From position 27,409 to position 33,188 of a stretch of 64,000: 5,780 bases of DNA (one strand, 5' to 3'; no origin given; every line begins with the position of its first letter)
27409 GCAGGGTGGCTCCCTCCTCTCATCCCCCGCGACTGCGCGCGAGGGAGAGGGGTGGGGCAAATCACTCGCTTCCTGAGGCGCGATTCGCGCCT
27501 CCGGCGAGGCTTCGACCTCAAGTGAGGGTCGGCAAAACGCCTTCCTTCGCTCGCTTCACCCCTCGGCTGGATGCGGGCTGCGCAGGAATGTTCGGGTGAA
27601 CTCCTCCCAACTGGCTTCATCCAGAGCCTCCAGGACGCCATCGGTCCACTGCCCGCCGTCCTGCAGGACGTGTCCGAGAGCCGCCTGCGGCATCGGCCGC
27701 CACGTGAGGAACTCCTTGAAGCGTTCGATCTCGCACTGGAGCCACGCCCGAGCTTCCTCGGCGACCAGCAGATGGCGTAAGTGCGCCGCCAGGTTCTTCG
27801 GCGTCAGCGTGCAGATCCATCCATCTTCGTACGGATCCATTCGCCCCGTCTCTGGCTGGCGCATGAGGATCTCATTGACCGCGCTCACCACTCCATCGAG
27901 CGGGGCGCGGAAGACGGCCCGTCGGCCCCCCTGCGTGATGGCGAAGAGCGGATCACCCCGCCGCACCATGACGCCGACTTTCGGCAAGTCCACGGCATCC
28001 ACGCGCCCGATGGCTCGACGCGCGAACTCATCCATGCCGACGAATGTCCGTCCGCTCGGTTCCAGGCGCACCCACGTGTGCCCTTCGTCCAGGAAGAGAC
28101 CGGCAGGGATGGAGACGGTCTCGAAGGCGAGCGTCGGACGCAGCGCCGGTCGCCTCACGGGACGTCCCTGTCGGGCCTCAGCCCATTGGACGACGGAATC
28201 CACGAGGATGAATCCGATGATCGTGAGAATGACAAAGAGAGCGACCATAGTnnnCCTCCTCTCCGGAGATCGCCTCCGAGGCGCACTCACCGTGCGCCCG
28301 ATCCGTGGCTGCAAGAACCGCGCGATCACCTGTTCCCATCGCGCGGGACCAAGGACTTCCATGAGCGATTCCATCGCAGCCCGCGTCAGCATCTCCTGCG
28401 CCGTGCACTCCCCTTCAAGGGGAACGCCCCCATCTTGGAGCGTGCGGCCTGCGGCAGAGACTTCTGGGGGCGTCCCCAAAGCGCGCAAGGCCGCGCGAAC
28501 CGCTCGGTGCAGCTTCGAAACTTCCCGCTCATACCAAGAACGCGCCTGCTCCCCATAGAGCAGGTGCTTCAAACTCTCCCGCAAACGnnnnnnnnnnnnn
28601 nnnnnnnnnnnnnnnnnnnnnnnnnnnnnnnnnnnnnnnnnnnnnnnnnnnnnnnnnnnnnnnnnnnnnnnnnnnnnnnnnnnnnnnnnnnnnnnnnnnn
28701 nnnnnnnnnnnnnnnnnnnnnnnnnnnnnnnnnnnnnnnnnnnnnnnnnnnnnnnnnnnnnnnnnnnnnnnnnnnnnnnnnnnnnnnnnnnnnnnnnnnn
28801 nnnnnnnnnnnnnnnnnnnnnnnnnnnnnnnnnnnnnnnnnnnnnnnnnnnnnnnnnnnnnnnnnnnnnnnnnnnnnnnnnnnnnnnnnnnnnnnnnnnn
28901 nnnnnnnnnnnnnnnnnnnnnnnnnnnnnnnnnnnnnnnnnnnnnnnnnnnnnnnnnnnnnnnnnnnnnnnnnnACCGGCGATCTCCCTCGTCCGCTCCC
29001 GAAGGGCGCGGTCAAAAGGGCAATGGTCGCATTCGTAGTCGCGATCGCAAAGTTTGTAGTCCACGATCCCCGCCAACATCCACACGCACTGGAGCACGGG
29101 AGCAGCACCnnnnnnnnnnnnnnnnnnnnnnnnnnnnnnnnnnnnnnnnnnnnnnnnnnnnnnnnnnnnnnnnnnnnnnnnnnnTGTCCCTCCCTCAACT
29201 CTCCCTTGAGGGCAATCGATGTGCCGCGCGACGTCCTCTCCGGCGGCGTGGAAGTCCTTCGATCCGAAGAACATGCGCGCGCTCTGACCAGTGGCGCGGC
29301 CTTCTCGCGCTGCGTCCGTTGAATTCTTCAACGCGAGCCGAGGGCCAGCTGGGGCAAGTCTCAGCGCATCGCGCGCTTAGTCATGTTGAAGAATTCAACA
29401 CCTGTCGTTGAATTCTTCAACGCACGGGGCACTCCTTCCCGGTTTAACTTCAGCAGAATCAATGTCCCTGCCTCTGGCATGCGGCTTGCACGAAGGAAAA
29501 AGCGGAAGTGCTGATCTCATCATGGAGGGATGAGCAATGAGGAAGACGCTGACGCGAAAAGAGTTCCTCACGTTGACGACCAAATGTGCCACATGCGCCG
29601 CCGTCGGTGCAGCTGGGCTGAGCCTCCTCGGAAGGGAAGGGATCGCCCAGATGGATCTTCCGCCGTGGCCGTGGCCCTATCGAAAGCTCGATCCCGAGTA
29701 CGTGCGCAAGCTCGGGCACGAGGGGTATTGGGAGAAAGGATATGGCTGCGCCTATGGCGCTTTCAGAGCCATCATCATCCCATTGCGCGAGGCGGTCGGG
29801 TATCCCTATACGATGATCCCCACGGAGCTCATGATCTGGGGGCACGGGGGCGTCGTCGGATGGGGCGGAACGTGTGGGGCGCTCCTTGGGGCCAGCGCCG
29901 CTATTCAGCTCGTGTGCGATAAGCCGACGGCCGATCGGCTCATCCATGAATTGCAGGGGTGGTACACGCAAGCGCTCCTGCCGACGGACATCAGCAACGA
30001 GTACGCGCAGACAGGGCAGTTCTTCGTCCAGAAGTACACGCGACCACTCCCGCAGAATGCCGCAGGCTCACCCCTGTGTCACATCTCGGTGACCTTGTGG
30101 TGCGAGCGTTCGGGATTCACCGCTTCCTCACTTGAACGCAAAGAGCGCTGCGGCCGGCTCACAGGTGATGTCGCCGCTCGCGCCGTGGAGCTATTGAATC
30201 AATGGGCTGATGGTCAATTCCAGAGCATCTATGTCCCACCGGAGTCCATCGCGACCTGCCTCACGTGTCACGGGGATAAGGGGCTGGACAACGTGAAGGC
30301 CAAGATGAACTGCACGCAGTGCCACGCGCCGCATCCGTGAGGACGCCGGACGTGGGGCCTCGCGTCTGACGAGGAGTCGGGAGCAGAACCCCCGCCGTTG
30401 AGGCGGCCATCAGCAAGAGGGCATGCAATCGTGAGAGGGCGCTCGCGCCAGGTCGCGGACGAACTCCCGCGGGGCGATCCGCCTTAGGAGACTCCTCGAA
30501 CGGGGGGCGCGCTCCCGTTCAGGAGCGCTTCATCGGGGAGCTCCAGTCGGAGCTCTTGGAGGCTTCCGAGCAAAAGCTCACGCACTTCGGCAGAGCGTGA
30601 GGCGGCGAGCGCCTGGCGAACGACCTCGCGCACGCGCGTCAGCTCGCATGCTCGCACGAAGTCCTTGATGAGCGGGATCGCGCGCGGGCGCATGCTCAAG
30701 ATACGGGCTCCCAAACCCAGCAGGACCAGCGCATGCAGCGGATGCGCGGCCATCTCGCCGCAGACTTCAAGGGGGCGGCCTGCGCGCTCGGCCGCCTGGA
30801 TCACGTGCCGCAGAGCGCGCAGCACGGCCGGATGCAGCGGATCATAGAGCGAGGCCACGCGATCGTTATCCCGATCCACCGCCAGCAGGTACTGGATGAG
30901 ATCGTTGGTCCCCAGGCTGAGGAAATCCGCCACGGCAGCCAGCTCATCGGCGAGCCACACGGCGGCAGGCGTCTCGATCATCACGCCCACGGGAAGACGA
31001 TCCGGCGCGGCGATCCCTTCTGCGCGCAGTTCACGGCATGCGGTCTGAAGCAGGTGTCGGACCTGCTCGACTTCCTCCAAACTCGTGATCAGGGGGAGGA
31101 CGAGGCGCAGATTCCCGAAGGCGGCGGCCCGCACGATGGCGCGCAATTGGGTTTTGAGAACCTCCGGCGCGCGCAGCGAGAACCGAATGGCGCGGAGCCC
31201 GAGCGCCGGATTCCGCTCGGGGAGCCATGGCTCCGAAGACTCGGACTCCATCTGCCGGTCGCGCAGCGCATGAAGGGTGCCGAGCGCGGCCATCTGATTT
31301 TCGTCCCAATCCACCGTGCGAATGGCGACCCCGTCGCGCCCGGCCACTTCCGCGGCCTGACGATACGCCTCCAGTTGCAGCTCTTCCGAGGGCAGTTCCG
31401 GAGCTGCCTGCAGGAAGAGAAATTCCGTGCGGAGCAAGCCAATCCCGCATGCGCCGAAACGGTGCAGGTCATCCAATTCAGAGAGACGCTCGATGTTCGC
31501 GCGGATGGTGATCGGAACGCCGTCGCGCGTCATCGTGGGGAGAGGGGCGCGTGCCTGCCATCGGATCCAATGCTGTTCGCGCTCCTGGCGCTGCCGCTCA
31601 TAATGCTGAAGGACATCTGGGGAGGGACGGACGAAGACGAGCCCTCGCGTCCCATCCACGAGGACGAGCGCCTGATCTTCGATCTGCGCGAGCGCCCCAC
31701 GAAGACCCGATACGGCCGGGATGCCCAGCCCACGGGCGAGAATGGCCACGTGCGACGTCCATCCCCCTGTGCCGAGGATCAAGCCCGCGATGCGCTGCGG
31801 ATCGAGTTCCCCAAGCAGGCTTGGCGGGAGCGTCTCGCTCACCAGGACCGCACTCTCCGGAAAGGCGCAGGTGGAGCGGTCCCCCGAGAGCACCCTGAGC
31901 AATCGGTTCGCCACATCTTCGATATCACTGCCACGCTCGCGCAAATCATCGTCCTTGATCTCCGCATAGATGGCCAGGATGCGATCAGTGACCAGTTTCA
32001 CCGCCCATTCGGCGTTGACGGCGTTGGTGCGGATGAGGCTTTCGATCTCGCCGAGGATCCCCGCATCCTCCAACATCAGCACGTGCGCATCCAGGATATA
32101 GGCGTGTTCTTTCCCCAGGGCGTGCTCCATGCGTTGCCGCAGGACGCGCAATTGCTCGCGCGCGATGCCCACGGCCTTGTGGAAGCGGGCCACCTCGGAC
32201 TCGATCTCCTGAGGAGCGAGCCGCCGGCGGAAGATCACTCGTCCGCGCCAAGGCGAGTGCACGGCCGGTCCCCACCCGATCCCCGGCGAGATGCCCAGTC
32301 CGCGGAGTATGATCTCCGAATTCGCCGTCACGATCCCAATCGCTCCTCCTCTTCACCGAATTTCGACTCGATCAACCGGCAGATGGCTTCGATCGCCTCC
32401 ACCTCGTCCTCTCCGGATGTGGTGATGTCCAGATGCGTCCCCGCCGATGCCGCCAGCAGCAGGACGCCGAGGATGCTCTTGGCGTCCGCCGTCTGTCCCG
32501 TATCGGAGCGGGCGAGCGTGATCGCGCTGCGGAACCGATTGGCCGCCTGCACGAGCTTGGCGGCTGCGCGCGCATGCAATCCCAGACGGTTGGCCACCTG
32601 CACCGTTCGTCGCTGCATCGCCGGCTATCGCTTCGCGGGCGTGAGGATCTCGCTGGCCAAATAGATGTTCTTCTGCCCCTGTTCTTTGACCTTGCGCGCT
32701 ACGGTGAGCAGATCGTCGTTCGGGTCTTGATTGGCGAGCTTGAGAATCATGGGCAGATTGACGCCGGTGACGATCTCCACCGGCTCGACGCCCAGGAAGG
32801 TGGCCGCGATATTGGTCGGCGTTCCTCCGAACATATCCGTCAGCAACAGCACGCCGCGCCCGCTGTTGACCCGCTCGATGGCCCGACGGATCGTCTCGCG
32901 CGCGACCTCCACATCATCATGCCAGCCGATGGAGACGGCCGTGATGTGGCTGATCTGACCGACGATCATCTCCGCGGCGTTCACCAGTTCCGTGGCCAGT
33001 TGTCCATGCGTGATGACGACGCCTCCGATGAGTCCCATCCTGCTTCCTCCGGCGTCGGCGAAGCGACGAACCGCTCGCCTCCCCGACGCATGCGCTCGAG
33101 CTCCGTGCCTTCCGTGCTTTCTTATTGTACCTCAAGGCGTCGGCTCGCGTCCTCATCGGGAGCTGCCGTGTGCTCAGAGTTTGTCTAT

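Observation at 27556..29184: Tandem membrane-associated GcvH-like proteins without a clear lipoyl-lysine, one with a Cys-rich N-terminus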

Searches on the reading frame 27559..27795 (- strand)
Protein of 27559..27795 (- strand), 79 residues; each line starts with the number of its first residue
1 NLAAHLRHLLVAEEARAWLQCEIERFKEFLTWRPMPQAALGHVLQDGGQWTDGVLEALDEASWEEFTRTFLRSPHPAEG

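Call 36: search_protein_families(library=pfam, proteins=[window:27559-27795:-], max_evalue=10)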
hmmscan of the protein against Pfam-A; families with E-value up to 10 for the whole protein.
seq(79 aa): 1 family
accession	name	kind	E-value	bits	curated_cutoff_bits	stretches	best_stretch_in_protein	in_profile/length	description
PF05778.17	Apo-CIII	-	0.13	12.3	34.1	1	6-30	29-53/69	Apolipoprotein CIII (Apo-CIII)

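Call 51: search_solved_structures(query=window:27559-27795:-, max_evalue=10, show_alignments=2)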
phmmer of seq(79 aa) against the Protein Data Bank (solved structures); distinct sequences matched with E-value up to 10: 1.
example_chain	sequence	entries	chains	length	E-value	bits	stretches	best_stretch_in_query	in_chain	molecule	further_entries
2edh_A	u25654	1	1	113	0.87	13.1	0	10-38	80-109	Obscurin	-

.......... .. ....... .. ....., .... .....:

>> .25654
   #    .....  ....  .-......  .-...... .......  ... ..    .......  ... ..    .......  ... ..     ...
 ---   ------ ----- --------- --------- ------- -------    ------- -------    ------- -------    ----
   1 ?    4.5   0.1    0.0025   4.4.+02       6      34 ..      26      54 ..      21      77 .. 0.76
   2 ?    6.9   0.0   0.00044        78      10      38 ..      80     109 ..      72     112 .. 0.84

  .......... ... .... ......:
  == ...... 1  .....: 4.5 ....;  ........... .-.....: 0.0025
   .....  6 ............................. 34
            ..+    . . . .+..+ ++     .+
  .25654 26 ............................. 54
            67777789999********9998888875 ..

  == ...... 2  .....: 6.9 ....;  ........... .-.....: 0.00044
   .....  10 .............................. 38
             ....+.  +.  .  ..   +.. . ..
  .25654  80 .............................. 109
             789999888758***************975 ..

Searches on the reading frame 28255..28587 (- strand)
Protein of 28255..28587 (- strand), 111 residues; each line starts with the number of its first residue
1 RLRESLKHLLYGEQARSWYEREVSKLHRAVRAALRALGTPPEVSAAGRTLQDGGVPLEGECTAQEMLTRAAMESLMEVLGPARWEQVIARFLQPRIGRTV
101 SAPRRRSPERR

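Call 36: search_protein_families(library=pfam, proteins=[window:28255-28587:-], max_evalue=10)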
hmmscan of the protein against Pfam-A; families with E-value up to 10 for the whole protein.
seq(111 aa): 1 family
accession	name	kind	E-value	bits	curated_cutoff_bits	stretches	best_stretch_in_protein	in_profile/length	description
PF21500.3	HolB_lid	-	0.23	11.8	27.1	1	14-35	5-26/40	DNA polymerase III subunit delta', AAA+ ATPase lid domain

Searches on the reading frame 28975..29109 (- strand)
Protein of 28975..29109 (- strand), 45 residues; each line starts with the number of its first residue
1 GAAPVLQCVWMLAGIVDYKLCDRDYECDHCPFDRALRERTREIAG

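Call 50: search_solved_structures(query=window:28975-29109:-, max_evalue=10, show_alignments=3)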
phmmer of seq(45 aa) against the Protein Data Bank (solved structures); distinct sequences matched with E-value up to 10: 0.

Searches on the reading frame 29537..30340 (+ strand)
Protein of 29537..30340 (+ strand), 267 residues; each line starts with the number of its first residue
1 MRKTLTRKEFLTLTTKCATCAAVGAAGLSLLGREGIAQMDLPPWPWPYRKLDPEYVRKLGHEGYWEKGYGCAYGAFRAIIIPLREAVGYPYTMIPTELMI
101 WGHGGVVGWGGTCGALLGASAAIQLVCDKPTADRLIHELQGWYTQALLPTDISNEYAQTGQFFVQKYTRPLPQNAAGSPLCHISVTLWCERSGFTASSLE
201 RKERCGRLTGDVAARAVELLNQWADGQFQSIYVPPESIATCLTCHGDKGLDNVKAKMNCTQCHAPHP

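Call 3: search_protein_families(library=pfam, proteins=[window:29537-30340:+], max_evalue=0.01)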
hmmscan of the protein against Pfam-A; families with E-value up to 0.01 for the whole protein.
window:29537-30340:+ (267 aa): 2 families
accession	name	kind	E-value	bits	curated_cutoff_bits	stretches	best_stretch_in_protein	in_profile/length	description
PF09719.15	C_GCAxxG_C_C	-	1.7e-11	44.7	27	1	78-218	6-117/118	Putative redox-active protein (C_GCAxxG_C_C)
PF14522.11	Cytochrome_C7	-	0.0019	18.4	24.8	1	228-263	43-66/67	Cytochrome c7 and related cytochrome c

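Call 4: search_protein_families(library=ncbifam, proteins=[window:29537-30340:+], max_evalue=0.01)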
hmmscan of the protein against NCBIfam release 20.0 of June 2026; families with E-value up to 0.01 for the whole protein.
window:29537-30340:+ (267 aa): 2 families
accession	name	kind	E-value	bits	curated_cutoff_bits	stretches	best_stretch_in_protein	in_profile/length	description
NF047622.1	SptSoretCytCDesul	equivalog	3.7e-57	193.8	400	1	44-264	46-262/275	split-Soret cytochrome c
TIGR01909.1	C_GCAxxG_C_C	subfamily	0.0017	18.5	47.4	1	78-128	6-56/120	C-GCAxxG-C-C family (seleno)protein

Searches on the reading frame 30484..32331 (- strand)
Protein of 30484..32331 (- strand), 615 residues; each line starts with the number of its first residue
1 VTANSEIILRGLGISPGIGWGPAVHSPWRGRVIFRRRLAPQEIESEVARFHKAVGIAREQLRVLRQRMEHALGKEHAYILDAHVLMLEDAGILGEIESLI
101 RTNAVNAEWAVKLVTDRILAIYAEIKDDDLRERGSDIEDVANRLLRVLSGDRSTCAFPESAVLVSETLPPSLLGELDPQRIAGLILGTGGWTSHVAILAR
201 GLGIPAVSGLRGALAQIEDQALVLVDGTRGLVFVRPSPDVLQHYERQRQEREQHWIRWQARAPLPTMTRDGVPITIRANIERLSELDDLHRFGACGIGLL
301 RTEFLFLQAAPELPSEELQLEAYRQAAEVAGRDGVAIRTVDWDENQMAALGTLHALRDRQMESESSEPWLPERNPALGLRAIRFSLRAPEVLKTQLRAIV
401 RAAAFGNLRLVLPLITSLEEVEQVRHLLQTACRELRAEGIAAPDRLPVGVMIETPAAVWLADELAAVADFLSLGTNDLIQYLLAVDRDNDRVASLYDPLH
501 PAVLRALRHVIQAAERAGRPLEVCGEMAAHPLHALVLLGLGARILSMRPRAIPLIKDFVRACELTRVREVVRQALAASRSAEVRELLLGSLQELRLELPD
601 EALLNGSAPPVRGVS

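Call 87: search_protein_families(library=pfam, proteins=[window:30484-32331:-], max_evalue=0.00001)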
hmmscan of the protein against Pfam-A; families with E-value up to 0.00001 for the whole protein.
window:30484-32331:- (615 aa): 4 families
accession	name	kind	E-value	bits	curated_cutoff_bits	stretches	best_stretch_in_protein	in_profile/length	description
PF02896.24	PEP-utilizers_C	-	1.1e-88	297.7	22.8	1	260-562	6-291/293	PEP-utilising enzyme, PEP-binding domain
PF05524.18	PEP-utilisers_N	-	1.1e-29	103.5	24.4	1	10-133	1-121/121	PEP-utilising enzyme, N-terminal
PF00391.29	PEP-utilizers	-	9.9e-20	70.4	23.1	1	157-230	1-72/72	PEP-utilising enzyme, mobile domain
PF03328.21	HpcH_HpaI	-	3.4e-06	26.9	25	1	386-518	64-184/221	HpcH/HpaI aldolase/citrate lyase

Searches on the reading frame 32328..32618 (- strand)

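Call 87: search_protein_families(library=pfam, proteins=[window:32328-32618:-], max_evalue=0.00001)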
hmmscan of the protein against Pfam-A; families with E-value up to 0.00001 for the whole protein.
window:32328-32618:- (96 aa): 1 family
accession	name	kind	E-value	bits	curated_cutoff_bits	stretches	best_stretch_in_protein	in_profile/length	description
PF00381.24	PTS-HPr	-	3.5e-28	97.9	23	1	3-84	2-80/81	PTS HPr component phosphorylation site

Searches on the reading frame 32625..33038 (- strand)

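Call 87: search_protein_families(library=pfam, proteins=[window:32625-33038:-], max_evalue=0.00001)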
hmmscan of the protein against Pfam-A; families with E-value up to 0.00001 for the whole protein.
window:32625-33038:- (137 aa): 1 family
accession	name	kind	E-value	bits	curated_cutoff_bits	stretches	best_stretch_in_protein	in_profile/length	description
PF03610.21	EIIA-man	-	5.6e-24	84.9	21.4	1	7-104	3-102/116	PTS system fructose IIA component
